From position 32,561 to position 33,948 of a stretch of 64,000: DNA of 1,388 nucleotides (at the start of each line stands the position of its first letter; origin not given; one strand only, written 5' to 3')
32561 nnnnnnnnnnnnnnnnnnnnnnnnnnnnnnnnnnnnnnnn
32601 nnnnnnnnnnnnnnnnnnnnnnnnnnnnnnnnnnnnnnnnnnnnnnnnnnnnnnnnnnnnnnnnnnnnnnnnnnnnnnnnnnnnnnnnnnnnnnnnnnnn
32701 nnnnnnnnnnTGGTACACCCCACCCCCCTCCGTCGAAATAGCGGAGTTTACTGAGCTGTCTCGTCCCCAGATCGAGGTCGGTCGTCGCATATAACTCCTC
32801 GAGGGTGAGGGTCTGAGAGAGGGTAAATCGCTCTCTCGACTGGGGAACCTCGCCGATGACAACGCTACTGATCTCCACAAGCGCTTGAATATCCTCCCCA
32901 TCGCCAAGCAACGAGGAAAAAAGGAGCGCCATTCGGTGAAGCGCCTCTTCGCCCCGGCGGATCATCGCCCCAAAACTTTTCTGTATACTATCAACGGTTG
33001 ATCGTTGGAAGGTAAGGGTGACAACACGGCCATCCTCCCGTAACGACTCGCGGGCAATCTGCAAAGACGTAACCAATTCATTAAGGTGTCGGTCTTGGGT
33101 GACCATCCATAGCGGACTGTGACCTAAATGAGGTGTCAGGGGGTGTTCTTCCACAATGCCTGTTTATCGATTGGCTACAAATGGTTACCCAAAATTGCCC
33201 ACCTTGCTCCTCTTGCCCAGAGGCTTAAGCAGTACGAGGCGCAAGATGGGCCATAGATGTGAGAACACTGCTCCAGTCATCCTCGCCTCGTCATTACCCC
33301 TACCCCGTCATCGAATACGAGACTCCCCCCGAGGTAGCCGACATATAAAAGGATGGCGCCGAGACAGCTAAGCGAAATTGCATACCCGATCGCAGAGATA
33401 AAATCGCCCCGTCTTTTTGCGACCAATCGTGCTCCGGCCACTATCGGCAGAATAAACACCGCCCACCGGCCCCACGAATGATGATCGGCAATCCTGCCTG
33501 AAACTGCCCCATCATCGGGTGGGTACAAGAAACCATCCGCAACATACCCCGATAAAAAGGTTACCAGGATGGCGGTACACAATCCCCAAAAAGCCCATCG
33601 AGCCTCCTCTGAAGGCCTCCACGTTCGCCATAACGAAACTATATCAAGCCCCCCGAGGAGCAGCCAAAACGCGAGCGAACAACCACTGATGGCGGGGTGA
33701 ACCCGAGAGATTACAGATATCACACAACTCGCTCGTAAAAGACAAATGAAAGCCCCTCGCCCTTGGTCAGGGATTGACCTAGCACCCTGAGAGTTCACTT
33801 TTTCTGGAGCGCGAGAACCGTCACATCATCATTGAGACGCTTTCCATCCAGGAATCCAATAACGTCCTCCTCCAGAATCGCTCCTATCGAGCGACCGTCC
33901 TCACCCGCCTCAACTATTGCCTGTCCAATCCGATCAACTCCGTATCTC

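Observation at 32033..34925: REC-PP2C phosphatase / small membrane protein / diverged RelA-SpoT-fold NTase triad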

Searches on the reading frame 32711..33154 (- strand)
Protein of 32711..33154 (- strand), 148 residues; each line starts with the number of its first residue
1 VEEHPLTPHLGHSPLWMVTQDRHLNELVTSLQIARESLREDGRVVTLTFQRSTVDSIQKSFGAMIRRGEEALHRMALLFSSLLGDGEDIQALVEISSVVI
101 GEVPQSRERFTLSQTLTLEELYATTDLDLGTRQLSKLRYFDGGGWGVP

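Call 60: predict_structure(alignment_id=A4)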
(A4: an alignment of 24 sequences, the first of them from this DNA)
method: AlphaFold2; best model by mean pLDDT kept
length: 148 residues; sequences in the alignment: 24
mean_pLDDT: 81.4   pTM: 0.60
mean pLDDT of the five models: 81.4, 78.1, 75.4, 69.5, 68.9
residues with pLDDT >= 90: 24; 70-90: 106; 50-70: 8; < 50: 10
segments of 3 or more residues with pLDDT < 50: 6-11
pLDDT, mean of each block of 10 residues (from residue 1): 48 59 89 87 89 93 86 84 77 82 88 87 81 85 88
secondary structure, 60 per line:
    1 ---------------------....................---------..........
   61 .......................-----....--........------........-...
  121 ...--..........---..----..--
elements in order: H22-41 H51-83 H89-92 E95-102 E109-116 H118-123 H126-135

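Call 62: fold_search(model_id=the predicted structure, library=pdb)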
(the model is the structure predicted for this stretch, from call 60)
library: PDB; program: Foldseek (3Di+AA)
matches with E <= 10: 280; with E <= 0.001: 0
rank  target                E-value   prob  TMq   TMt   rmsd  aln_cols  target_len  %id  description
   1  8uu4_g                9.3e-01  0.10  0.17  0.16   9.6        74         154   14  Cryo-EM structure of the Listeria innocua 70S ribosome in complex with HPF (structure I-A) (released 2024-02-28)
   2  3vr6_G                1.1e+00  0.03  0.14  0.12  18.6       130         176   18  Crystal structure of AMP-PNP bound Enterococcus hirae V1-ATPase [bV1] (released 2013-01-16)
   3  8b6g_CK               1.3e+00  0.09  0.18  0.26  20.6        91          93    9  Cryo-EM structure of succinate dehydrogenase complex (complex-II) in respiratory supercomplex of Tetrahymena thermoph (released 2023-03-29)
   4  2wua_A                1.5e+00  0.03  0.16  0.07  18.0       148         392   10  Structure of the peroxisomal 3-ketoacyl-CoA thiolase from Sunflower (released 2010-05-12)
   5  6iwd_B                1.7e+00  0.21  0.21  0.49   4.7        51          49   12  The PTP domain of human PTPN14 in a complex with the CR3 domain of HPV18 E7 (released 2019-07-31)
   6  7ay0_B                1.7e+00  0.08  0.18  0.10  13.9        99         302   10  Crystal structure of truncated USP1-UAF1 (released 2021-03-24)
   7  9i78_6                1.7e+00  0.06  0.16  0.14  12.2       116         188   13  Cryo-EM structure of Chaetomium thermophilum ribosome-bound SND3 translocon (released 2025-11-12)
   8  2wu9_B                1.9e+00  0.03  0.13  0.06  14.3       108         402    9  Crystal structure of peroxisomal KAT2 from Arabidopsis thaliana (released 2010-05-12)
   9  9dlx_A                2.0e+00  0.04  0.14  0.06  16.8       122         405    9  Bovine Arp2/3 complex with N-WASP CA bound to Arp3 and Arp2-ArpC1 (released 2025-02-12)
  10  3aon_A                2.0e+00  0.02  0.15  0.12  18.2       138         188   13  Crystal structure of the central axis (NtpD-NtpG) in the catalytic portion of Enterococcus hirae V-type sodium ATPase (released 2011-10-05)
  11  8yjp_A                2.1e+00  0.02  0.13  0.08  15.8       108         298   10  Cryo-EM structure of human apo GPR156 (released 2025-02-05)
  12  4uc9_A                2.2e+00  0.07  0.12  0.08  10.3        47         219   13  N-terminal globular domain of the RSV Nucleoprotein in complex with C- terminal dipeptide of the Phosphoprotein (released 2015-08-19)
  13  6yw6_A                2.2e+00  0.04  0.12  0.05  16.3        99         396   12  Cryo-EM structure of the ARP2/3 1B5CL isoform complex. (released 2020-07-22)
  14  4rnd_A                2.2e+00  0.03  0.16  0.14  17.0       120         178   12  Crystal Structure of the subunit DF-assembly of the eukaryotic V-ATPase. (released 2014-12-10)
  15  2wu9_A                2.2e+00  0.03  0.13  0.06  14.2       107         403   10  Crystal structure of peroxisomal KAT2 from Arabidopsis thaliana (released 2010-05-12)
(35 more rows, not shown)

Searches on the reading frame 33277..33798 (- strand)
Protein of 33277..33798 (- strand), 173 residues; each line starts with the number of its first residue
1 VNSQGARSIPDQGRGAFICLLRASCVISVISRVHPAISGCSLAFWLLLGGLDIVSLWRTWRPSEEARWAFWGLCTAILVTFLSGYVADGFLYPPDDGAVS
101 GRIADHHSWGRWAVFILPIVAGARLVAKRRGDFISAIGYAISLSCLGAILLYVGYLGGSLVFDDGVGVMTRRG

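Call 3: search_protein_families(library=pfam, proteins=[window:33277-33798:-], max_evalue=0.1)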
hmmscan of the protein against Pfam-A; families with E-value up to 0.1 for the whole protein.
window:33277-33798:- (173 aa): 1 family
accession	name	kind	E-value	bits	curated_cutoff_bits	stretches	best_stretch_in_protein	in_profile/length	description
PF09990.14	DUF2231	-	1.7e-05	25.3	26.4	1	33-168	4-137/139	Predicted membrane protein (DUF2231)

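Call 4: search_protein_families(library=ncbifam, proteins=[window:33277-33798:-], max_evalue=0.1)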
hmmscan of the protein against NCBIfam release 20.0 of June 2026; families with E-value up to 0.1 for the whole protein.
window:33277-33798:- (173 aa): 0 families

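Call 5: search_protein_families(library=padloc, proteins=[window:33277-33798:-], max_evalue=0.1)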
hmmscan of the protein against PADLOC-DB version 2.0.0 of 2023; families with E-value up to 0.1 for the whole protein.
window:33277-33798:- (173 aa): 0 families

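Call 77: find_homologous_proteins(query=window:33277-33723:-, max_evalue=0.001)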
Query window:33277-33723:- (148 aa): 2 proteins with E <= 0.001 among 505 candidates.
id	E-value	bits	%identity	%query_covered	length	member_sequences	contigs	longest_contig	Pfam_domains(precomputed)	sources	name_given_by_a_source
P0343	1.3e-92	326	100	100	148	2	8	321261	PF09990.15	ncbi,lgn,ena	-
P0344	3.3e-73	263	80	100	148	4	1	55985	PF09990.15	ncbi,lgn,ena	-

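Call 80: search_protein_families(library=pfam, proteins=[window:33277-33723:-], max_evalue=0.01)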
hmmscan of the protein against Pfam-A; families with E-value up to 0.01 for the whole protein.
window:33277-33723:- (148 aa): 1 family
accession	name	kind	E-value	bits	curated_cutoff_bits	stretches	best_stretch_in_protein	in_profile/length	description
PF09990.14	DUF2231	-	1.5e-05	25.5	26.4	1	8-143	4-137/139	Predicted membrane protein (DUF2231)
